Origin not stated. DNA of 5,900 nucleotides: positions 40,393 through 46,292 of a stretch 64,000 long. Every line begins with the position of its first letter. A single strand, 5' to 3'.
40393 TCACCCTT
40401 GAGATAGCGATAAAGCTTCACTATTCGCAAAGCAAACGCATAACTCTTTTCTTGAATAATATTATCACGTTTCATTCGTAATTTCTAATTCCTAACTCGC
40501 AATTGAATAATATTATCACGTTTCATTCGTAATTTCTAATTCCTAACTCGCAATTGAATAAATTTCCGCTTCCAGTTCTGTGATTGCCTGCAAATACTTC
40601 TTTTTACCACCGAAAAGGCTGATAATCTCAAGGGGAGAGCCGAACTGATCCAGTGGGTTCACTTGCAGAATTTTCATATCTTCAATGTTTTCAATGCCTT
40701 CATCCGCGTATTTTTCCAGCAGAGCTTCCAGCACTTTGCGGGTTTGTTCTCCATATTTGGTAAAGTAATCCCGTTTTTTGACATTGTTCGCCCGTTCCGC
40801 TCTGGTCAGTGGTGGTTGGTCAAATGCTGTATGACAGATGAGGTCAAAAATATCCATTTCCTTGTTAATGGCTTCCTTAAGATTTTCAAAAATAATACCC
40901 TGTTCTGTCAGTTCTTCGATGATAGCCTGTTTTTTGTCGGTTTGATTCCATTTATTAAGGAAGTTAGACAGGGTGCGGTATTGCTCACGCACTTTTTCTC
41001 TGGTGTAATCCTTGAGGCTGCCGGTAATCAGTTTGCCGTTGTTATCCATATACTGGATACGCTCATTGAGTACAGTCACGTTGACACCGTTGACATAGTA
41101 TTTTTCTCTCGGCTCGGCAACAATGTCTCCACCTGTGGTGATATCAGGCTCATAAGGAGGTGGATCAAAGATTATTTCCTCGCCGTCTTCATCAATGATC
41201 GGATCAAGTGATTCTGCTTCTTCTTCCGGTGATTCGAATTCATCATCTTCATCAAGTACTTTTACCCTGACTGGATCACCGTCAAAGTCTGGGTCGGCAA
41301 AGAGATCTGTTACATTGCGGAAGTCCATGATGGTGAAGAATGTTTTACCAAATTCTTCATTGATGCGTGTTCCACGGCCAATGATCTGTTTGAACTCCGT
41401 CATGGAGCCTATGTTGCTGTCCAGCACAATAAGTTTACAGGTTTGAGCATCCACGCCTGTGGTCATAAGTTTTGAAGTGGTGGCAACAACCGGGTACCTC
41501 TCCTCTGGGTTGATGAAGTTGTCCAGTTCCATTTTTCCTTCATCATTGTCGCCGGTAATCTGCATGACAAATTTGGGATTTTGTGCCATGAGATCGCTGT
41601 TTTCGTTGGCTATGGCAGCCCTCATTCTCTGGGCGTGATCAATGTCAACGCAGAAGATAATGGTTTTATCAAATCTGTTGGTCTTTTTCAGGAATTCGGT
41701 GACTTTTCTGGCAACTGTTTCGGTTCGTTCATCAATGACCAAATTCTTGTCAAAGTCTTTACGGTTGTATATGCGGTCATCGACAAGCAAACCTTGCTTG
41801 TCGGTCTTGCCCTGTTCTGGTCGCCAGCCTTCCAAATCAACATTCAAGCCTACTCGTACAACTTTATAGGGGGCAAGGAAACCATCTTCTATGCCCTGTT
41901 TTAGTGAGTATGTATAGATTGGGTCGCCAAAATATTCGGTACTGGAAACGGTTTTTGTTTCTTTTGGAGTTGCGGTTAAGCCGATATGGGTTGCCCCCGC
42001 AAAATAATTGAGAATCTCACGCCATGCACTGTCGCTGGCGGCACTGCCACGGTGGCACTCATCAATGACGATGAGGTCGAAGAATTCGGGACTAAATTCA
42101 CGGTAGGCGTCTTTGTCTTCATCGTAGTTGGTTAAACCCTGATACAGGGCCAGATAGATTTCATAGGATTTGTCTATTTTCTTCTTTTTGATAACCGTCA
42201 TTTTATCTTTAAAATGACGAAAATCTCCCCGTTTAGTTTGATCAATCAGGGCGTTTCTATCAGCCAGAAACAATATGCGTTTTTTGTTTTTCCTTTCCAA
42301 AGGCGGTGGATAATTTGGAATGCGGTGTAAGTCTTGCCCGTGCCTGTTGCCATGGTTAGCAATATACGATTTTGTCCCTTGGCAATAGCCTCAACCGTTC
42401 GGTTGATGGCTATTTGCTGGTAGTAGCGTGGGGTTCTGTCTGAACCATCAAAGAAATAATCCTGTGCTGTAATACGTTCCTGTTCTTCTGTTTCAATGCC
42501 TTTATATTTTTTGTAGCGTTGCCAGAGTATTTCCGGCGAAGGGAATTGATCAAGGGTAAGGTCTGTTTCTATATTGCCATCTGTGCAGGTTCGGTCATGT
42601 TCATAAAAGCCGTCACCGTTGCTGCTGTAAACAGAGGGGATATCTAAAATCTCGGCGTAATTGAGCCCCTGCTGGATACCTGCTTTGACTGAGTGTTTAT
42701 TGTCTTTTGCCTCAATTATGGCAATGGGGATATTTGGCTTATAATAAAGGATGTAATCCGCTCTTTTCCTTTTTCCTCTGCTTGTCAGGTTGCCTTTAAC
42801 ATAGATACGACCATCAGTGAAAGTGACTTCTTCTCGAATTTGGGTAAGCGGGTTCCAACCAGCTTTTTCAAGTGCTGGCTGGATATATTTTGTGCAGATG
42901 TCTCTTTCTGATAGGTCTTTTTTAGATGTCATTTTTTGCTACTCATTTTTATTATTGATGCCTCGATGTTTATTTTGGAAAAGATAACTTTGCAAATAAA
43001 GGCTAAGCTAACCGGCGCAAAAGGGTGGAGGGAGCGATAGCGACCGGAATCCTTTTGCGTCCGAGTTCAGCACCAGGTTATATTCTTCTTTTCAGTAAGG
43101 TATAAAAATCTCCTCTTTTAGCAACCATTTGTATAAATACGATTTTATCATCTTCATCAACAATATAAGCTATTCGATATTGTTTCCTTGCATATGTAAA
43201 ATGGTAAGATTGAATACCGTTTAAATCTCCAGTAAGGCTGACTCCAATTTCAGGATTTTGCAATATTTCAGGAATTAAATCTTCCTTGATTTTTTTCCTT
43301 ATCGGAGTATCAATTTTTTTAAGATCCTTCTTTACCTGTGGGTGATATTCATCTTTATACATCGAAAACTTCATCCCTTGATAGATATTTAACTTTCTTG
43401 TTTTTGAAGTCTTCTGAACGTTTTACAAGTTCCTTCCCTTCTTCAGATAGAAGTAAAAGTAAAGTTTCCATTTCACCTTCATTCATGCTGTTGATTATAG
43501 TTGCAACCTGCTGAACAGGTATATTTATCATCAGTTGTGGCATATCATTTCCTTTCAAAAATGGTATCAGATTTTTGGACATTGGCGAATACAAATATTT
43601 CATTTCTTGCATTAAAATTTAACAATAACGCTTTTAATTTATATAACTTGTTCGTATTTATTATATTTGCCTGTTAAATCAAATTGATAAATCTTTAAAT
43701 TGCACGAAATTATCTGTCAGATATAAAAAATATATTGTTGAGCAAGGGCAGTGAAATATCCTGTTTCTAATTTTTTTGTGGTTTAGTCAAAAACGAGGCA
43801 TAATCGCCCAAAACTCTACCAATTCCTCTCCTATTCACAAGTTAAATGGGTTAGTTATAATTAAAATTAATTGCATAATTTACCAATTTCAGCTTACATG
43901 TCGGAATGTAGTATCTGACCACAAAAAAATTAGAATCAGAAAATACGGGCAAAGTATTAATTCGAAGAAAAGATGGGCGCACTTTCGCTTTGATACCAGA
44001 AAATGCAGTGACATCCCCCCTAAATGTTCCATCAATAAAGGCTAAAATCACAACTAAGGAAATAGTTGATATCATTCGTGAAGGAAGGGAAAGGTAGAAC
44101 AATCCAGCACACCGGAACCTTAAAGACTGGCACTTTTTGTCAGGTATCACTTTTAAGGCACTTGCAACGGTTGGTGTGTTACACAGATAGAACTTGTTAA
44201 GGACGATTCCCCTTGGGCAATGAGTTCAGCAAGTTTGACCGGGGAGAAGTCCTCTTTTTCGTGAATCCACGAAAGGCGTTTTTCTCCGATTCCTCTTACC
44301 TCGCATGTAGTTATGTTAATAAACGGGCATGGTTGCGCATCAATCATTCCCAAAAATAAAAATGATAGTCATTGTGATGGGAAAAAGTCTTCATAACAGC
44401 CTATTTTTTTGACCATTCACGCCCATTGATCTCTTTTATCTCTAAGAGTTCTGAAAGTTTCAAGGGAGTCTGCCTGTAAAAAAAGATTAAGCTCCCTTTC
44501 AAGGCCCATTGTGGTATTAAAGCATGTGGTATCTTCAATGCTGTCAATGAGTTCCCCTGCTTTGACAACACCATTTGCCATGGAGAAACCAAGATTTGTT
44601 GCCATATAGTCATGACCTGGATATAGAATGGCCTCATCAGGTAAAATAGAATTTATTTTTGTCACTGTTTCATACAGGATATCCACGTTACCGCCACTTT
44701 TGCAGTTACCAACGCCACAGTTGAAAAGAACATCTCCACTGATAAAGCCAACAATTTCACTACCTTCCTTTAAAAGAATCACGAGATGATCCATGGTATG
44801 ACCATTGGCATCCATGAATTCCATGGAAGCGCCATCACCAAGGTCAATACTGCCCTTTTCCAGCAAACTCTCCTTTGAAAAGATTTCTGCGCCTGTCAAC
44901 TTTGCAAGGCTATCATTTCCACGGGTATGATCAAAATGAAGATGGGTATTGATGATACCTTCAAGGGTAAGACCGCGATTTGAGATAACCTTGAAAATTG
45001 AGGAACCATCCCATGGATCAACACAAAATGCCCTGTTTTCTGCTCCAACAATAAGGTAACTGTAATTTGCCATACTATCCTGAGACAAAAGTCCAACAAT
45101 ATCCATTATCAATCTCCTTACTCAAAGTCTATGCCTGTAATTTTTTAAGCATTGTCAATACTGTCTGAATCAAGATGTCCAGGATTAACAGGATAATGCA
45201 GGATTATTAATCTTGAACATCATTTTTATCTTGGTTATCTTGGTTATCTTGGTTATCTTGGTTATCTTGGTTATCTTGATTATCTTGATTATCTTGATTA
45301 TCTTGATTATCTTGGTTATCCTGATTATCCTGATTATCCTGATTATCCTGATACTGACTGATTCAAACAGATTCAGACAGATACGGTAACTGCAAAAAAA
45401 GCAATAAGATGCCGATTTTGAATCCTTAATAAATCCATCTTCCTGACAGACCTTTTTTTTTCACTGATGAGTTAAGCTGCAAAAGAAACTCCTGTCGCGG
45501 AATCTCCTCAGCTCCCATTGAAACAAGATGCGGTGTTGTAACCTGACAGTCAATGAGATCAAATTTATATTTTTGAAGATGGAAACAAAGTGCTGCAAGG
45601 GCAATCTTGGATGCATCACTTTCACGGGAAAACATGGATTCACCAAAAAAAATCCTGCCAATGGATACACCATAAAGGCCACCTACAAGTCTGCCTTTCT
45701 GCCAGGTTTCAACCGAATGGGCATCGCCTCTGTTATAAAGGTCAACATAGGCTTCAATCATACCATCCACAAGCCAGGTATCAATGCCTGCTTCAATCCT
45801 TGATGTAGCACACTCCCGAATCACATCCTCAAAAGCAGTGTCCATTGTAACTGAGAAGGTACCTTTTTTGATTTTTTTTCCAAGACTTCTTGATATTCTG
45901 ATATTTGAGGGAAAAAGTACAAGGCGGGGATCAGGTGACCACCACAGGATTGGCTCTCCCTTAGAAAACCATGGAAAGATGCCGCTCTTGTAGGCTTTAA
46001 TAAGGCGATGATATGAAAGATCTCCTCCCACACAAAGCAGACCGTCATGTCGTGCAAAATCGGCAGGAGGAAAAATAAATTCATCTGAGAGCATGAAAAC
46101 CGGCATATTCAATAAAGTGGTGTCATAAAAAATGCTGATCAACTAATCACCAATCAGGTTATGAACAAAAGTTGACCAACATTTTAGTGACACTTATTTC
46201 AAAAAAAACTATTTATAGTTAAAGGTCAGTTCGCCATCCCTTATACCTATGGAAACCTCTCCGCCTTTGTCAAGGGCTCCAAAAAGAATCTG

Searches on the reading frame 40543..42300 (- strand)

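Call 16: search_protein_families(library=pfam, proteins=[window:40543-42300:-], max_evalue=0.001)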
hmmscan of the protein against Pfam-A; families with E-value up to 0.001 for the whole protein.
window:40543-42300:- (585 aa): 4 families
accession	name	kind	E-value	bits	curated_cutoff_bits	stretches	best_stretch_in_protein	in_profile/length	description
PF08463.15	EcoEI_R_C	-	1.2e-39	136.4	24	1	428-581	2-163/163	EcoEI R protein C-terminal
PF04851.21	ResIII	-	1.8e-23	83.7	22.5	1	4-113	51-163/164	Type III restriction enzyme, res subunit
PF18766.7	SWI2_SNF2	-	2.2e-15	57.4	26.7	1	3-144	45-187/221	SWI2/SNF2 ATPase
PF00271.37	Helicase_C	-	1.9e-05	25.3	23.5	1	199-314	5-110/110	Helicase conserved C-terminal domain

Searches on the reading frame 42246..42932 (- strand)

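Call 16: search_protein_families(library=pfam, proteins=[window:42246-42932:-], max_evalue=0.001)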
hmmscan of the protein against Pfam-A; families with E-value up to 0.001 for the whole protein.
window:42246-42932:- (228 aa): 3 families
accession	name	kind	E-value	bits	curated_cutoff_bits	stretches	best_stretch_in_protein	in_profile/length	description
PF04851.21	ResIII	-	1.3e-14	54.8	22.5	1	167-217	3-54/164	Type III restriction enzyme, res subunit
PF04313.20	HSDR_N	-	1.7e-10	41.6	25.1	1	52-110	122-188/198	Type I restriction enzyme R protein N terminus (HSDR_N)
PF13588.12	HSDR_N_2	-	1.9e-06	28.4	25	1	33-109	14-91/110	Type I restriction enzyme R protein N terminus (HSDR_N)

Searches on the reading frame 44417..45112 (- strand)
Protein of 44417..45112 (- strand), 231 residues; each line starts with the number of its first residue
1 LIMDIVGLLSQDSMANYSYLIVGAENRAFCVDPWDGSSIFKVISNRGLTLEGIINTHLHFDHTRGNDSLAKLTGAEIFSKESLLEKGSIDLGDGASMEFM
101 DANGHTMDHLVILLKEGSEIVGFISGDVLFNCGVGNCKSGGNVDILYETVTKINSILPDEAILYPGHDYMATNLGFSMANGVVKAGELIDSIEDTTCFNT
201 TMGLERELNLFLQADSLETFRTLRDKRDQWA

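Call 16: search_protein_families(library=pfam, proteins=[window:44417-45112:-], max_evalue=0.001)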
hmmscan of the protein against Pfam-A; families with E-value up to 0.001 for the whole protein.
window:44417-45112:- (231 aa): 1 family
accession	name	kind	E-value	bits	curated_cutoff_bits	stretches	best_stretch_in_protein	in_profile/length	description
PF00753.33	Lactamase_B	-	2.5e-09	37.8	22.7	1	17-87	7-81/196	Metallo-beta-lactamase superfamily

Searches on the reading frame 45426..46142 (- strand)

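Call 16: search_protein_families(library=pfam, proteins=[window:45426-46142:-], max_evalue=0.001)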
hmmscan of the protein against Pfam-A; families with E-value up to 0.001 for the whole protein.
window:45426-46142:- (238 aa): 1 family
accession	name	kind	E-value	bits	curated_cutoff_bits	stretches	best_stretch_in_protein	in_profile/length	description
PF03588.20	Leu_Phe_trans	-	2.6e-74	248.8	22.7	1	45-215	2-171/171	Leucyl/phenylalanyl-tRNA protein transferase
